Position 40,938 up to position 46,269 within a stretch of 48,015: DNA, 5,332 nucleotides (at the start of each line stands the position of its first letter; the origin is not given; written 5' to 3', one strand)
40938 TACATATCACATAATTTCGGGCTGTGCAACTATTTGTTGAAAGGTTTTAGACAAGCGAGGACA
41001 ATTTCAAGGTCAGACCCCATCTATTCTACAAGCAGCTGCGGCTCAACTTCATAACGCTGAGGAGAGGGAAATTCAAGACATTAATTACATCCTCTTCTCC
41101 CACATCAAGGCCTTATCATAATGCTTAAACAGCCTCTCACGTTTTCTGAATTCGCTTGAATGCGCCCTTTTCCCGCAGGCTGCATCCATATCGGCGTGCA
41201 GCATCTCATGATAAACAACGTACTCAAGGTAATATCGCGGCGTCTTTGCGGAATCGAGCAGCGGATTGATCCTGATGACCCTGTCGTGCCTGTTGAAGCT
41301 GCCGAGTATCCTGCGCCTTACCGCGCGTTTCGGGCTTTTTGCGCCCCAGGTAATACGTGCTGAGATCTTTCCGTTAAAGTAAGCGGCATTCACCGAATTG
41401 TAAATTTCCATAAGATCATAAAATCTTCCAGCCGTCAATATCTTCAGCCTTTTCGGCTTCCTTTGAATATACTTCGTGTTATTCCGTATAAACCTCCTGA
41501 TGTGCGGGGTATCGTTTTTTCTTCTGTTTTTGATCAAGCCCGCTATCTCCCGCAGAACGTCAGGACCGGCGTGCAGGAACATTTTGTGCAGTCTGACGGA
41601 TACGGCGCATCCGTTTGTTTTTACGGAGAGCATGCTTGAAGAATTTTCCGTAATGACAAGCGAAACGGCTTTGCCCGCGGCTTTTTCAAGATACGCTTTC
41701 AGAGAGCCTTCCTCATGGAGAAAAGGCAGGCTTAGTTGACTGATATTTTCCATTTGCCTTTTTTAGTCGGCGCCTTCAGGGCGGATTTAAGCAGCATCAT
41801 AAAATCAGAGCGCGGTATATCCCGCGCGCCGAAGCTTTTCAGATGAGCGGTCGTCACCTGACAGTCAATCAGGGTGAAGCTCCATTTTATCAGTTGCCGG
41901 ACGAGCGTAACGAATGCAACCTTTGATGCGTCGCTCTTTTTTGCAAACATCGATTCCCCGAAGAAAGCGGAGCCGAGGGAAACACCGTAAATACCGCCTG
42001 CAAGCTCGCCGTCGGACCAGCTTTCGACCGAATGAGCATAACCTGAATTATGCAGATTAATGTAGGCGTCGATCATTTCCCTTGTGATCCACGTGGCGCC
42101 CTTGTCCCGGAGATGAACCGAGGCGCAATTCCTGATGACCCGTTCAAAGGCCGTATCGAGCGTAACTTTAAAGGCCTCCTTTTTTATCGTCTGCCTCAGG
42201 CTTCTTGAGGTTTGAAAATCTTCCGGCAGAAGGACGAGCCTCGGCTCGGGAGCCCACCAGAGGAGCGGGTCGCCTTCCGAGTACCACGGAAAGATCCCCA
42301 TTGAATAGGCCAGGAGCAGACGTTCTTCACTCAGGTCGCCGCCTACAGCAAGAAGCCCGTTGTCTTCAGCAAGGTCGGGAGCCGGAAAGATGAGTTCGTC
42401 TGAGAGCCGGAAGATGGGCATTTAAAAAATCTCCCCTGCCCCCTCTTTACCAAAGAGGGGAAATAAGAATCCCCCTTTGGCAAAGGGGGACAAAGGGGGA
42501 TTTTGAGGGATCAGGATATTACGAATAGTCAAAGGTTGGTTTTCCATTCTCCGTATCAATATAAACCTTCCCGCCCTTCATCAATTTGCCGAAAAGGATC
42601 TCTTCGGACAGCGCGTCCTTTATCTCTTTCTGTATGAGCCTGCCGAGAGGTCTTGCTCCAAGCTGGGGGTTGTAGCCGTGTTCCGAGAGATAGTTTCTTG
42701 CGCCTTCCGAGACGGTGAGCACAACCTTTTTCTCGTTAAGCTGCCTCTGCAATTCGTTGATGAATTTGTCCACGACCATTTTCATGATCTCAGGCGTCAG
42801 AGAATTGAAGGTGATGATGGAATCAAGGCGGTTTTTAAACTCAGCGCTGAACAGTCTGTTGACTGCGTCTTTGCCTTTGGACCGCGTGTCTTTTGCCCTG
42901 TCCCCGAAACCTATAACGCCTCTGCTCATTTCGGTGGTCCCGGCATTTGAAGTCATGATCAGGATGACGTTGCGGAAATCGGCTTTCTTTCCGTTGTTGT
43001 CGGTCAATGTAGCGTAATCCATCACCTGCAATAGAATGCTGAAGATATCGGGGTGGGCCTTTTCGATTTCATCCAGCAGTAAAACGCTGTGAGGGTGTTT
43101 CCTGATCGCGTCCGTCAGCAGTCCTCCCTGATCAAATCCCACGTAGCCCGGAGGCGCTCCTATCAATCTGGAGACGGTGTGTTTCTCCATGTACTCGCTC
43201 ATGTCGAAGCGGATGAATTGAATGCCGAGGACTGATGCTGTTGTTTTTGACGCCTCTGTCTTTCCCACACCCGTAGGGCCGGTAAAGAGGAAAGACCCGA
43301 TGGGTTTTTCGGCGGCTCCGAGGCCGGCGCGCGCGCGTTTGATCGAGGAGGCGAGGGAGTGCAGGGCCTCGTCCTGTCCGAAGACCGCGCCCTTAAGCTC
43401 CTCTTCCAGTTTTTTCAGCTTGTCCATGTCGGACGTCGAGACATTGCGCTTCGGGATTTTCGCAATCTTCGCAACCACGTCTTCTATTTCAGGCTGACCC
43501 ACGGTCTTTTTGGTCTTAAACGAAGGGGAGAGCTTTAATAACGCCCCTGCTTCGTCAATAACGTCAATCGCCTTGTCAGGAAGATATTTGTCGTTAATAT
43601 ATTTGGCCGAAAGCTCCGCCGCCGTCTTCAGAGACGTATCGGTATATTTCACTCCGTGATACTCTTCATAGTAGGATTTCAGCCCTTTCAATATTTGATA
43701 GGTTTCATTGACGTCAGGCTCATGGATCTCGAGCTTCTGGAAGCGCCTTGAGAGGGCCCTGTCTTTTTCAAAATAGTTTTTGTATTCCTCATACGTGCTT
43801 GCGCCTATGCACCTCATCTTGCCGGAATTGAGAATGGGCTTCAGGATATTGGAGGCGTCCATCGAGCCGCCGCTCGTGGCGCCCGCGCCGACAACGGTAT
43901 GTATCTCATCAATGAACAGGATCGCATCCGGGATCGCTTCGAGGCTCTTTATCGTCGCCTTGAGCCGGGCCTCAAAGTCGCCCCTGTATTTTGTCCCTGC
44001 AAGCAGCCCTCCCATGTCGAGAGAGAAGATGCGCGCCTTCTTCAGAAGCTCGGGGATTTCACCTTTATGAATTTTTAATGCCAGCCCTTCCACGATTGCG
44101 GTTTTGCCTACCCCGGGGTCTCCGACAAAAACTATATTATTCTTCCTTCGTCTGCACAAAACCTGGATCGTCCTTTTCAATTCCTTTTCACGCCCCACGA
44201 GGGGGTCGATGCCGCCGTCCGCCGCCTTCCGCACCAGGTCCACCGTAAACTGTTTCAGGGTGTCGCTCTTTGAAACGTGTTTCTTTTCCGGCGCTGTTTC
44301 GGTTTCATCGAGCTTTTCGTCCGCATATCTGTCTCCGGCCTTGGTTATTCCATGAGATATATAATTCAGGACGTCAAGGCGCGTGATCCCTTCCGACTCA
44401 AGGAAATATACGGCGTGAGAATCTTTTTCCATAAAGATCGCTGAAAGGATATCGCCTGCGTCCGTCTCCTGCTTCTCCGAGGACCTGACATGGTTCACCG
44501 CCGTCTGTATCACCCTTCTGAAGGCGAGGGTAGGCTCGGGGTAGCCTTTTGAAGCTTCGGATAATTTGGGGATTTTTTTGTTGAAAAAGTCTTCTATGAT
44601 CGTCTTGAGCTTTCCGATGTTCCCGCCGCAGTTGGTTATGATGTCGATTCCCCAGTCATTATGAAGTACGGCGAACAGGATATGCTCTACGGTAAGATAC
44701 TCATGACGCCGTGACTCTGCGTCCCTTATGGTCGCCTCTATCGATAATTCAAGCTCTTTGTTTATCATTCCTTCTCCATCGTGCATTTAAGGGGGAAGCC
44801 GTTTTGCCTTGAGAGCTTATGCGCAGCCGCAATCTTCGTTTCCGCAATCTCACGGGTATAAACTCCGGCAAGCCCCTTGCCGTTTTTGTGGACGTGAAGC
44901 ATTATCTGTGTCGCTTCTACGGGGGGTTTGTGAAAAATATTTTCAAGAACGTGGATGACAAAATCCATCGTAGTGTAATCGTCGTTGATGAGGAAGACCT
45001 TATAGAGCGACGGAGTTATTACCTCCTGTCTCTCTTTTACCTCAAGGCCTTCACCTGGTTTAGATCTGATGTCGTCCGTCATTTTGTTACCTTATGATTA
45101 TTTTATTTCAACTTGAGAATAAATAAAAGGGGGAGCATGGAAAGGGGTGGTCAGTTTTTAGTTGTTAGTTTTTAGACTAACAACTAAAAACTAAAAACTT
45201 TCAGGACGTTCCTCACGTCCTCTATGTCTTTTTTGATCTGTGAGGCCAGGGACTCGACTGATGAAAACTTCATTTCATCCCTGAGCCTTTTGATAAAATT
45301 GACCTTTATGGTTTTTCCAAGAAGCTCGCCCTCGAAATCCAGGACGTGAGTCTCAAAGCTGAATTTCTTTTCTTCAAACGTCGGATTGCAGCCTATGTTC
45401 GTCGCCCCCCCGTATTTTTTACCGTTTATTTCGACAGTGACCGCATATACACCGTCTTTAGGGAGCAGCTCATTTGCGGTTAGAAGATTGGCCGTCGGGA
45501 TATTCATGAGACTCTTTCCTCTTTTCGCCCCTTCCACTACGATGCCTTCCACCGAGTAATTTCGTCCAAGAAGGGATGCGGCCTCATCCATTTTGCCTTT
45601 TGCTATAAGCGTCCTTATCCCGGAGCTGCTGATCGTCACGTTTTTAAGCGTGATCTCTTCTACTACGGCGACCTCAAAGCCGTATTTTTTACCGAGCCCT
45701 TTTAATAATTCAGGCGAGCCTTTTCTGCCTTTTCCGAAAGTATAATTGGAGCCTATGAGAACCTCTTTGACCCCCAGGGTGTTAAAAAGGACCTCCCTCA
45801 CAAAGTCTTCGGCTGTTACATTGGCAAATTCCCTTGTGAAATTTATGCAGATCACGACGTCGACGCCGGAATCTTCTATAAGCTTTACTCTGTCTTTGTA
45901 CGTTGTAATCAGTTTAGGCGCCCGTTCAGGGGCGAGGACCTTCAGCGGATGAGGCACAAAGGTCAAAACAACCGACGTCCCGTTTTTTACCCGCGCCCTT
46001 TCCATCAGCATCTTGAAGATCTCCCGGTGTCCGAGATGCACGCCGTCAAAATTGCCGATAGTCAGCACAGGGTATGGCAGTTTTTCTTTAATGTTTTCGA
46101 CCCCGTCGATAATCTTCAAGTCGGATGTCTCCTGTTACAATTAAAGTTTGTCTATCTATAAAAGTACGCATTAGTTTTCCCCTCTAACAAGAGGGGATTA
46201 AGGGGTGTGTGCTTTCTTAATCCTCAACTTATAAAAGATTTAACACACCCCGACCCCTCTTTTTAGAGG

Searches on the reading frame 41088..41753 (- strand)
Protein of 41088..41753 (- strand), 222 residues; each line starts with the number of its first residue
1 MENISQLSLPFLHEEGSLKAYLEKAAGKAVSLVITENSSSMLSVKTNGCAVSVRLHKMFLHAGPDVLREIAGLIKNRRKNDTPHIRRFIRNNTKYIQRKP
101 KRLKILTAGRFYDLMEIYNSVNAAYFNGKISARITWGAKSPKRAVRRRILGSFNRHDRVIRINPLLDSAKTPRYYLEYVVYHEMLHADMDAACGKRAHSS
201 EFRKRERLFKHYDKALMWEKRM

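Call 42: search_protein_families(library=pfam, proteins=[window:41088-41753:-], max_evalue=0.001)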
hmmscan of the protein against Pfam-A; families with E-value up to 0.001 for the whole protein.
window:41088-41753:- (222 aa): 2 families
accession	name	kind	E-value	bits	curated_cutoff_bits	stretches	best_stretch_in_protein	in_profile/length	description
PF10263.15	SprT-like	-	5.4e-06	26.7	25.6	1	116-207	3-93/108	SprT-like family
PF01863.23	YgjP-like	-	0.0007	20.1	26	0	151-187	144-177/207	YgjP-like, metallopeptidase domain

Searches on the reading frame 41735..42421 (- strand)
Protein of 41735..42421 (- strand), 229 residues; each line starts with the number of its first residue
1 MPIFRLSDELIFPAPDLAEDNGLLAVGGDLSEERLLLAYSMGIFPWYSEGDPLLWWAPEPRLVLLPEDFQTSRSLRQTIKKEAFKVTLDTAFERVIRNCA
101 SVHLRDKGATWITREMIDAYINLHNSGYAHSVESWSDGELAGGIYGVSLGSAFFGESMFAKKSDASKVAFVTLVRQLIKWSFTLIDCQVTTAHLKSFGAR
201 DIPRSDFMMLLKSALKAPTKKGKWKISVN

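Call 42: search_protein_families(library=pfam, proteins=[window:41735-42421:-], max_evalue=0.001)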
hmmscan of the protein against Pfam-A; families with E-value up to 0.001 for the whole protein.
window:41735-42421:- (229 aa): 1 family
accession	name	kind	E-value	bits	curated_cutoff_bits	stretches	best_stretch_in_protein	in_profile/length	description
PF03588.20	Leu_Phe_trans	-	9e-76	253.6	22.7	1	33-203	2-171/171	Leucyl/phenylalanyl-tRNA protein transferase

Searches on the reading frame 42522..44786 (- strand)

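Call 42: search_protein_families(library=pfam, proteins=[window:42522-44786:-], max_evalue=0.001)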
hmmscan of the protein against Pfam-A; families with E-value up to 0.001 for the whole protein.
window:42522-44786:- (755 aa): 19 families
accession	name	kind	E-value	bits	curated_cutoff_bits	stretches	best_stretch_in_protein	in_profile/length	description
PF07724.20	AAA_2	-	3.7e-64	216.2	27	1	494-657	1-166/166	AAA domain (Cdc48 subfamily)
PF17871.7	AAA_lid_9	-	1.6e-27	95.9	22.8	1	359-462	2-102/104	AAA lid domain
PF00004.35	AAA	-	2.1e-25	90.1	21.2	2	218-350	1-124/131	ATPase family associated with various cellular activities (AAA)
PF10431.15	ClpB_D2-small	-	7.1e-25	87.3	21.9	1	663-742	1-80/81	C-terminal, D2-small domain, of ClpB protein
PF07728.20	AAA_5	-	8.6e-16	58.6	22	1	499-617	2-125/139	AAA domain (dynein-related subfamily)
PF13401.12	AAA_22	-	4.1e-10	40.5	27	0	498-595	7-111/130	AAA domain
PF02861.25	Clp_N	-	1.8e-08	34.8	20.7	1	23-67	5-51/53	Clp amino terminal domain, pathogenicity island component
PF05621.17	TniB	-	4e-08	33.4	22.4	1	261-354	94-184/189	Bacterial TniB protein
PF13191.12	AAA_16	-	8.6e-08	33.3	32.6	1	195-240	1-49/167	AAA ATPase domain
PF00158.32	Sigma54_activat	-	5.2e-07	29.9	20.2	1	497-619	23-147/168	Sigma-54 interaction domain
PF07726.17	AAA_3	-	2.1e-05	24.8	27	0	500-614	3-111/131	ATPase family associated with various cellular activities (AAA)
PF12775.13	AAA_7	-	3.1e-05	24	25.8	0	211-240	29-58/181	P-loop containing dynein motor region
PF20720.3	nSTAND3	-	8.4e-05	22.8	27.2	0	205-241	9-43/155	Novel STAND NTPase 3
PF05496.18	RuvB_N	-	8.6e-05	22.8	27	0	469-524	10-61/159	Holliday junction DNA helicase RuvB P-loop domain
PF23569.1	NBD_SMAX1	-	0.00026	21.2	27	1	201-294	17-114/212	SMAX1 nucleotide binding domain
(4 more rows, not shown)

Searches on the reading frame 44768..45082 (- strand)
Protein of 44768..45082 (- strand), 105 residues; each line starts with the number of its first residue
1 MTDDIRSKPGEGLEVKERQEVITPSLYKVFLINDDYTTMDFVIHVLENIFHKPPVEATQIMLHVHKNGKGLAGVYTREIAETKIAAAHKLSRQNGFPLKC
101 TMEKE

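Call 42: search_protein_families(library=pfam, proteins=[window:44768-45082:-], max_evalue=0.001)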
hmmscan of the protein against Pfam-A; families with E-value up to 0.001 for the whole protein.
window:44768-45082:- (105 aa): 1 family
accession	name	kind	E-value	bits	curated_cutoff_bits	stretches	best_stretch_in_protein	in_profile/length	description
PF02617.22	ClpS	-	6.5e-34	116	23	1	23-101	2-80/80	ATP-dependent Clp protease adaptor protein ClpS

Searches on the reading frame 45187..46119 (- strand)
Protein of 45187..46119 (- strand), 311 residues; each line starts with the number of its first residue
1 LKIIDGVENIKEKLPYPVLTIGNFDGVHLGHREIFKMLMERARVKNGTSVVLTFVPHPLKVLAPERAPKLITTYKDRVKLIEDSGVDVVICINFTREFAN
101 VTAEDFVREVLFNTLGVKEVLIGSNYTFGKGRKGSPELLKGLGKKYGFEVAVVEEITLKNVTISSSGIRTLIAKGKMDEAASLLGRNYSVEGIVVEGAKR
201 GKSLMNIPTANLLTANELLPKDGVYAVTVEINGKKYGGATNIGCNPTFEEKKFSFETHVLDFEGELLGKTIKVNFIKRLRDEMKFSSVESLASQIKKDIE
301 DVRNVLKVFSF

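Call 42: search_protein_families(library=pfam, proteins=[window:45187-46119:-], max_evalue=0.001)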
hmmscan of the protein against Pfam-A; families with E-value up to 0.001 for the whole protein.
window:45187-46119:- (311 aa): 3 families
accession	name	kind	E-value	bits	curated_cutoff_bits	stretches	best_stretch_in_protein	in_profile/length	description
PF06574.18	FAD_syn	-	2e-52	177.7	27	1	17-166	8-157/158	FAD synthetase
PF01687.23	Flavokinase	-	2.9e-43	147.5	19.6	1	184-306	1-124/124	Riboflavin kinase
PF01467.32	CTP_transf_like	-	0.00051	20.7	21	0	19-94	1-68/133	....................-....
